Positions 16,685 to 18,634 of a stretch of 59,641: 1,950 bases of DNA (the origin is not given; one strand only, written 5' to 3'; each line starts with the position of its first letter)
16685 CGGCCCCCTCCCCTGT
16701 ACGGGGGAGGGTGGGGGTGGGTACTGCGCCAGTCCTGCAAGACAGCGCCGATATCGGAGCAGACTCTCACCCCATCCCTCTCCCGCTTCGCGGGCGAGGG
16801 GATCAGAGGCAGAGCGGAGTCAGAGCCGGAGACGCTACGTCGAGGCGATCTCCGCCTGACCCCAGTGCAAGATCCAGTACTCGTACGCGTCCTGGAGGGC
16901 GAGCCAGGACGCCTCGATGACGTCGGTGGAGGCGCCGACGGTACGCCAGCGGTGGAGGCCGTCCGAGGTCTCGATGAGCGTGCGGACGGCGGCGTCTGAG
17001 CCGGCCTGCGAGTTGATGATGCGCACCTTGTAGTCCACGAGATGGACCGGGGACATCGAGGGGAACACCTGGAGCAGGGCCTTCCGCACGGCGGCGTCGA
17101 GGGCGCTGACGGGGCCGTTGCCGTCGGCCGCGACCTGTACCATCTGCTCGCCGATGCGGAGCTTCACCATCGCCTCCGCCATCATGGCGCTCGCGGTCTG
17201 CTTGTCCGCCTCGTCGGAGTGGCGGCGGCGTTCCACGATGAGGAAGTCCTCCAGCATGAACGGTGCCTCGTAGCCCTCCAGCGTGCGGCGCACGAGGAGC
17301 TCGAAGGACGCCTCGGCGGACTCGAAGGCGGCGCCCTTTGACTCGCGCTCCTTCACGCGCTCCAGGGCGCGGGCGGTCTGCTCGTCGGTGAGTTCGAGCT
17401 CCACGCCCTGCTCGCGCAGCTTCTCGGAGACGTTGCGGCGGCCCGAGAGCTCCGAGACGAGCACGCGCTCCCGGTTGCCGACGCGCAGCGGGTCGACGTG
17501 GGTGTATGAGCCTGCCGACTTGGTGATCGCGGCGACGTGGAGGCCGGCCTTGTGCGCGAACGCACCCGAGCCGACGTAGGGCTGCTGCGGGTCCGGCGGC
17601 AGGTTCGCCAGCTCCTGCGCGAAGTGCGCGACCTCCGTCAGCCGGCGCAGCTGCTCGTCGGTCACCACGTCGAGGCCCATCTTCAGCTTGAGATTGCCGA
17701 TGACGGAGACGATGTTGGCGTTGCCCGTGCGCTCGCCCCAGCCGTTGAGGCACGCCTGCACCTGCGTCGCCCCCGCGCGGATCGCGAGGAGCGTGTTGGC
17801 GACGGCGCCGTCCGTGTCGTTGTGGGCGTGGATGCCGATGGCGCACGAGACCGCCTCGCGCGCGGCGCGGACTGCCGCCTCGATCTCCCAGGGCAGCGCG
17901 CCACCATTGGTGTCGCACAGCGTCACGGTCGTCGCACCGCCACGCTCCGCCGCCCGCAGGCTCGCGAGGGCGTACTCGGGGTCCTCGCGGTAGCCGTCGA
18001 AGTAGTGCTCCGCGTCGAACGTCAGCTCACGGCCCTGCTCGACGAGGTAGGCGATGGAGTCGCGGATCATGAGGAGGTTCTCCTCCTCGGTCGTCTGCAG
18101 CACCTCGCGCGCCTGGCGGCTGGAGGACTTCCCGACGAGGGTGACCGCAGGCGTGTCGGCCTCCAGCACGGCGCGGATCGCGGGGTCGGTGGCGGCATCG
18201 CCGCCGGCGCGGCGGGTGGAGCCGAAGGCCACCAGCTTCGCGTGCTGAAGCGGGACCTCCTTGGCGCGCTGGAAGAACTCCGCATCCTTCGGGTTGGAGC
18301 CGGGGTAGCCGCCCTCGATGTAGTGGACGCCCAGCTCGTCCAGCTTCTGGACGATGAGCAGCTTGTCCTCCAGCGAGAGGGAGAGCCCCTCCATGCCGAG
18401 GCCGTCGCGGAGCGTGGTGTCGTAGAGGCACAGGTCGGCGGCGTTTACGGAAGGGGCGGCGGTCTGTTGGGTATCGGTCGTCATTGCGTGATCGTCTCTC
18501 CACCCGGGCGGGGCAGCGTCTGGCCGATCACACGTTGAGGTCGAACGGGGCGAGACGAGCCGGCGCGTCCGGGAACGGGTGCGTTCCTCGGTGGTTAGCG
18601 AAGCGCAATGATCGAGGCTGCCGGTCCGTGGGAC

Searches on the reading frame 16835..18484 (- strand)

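Call 83: search_protein_families(library=pfam, proteins=[window:16835-18484:-], max_evalue=0.001)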
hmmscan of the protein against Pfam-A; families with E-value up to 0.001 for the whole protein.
window:16835-18484:- (549 aa): 3 families
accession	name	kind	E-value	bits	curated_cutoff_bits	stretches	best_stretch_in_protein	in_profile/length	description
PF00682.25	HMGL-like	-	1.4e-46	159.5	29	1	20-286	4-257/260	HMGL-like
PF08502.15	LeuA_dimer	-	1.5e-23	83.5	24.9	1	390-536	3-129/131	LeuA allosteric (dimerisation) domain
PF22617.1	HCS_D2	-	1.1e-13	51.8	27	1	304-381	2-78/82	Homocitrate synthase post-HMGL domain-like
